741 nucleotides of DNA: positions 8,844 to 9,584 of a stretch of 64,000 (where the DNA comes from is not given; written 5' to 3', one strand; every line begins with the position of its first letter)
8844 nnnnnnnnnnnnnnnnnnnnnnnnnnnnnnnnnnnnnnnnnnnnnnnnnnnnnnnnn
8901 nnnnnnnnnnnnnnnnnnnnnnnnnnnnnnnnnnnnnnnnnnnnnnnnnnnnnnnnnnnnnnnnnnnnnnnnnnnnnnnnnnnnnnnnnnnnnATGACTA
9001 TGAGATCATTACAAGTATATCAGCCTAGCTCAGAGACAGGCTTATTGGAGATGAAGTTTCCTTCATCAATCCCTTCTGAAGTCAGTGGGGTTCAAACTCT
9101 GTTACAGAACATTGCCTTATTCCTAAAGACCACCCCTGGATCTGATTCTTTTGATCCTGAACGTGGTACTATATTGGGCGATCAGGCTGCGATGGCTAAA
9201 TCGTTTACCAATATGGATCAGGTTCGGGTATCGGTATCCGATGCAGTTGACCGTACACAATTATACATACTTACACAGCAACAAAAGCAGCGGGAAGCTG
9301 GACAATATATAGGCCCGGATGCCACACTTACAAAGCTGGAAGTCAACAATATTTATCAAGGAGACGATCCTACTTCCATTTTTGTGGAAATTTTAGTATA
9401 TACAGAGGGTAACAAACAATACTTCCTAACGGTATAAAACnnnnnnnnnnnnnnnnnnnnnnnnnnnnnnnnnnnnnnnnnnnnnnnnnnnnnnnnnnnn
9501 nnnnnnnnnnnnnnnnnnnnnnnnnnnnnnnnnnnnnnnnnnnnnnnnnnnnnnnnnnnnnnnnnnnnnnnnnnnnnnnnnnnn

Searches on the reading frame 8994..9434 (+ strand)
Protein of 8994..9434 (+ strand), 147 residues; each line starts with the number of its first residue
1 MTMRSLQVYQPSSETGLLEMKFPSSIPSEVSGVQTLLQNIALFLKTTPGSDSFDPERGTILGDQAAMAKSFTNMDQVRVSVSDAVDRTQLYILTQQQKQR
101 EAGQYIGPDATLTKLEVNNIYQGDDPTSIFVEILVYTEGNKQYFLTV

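Call 8: search_protein_families(library=phrogs, proteins=[window:8994-9434:+], max_evalue=0.001)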
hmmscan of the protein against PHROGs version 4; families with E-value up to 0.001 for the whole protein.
window:8994-9434:+ (147 aa): 1 family
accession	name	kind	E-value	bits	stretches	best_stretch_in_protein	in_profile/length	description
phrog_2669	-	tail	4.4e-05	24.7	1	30-115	22-104/138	baseplate protein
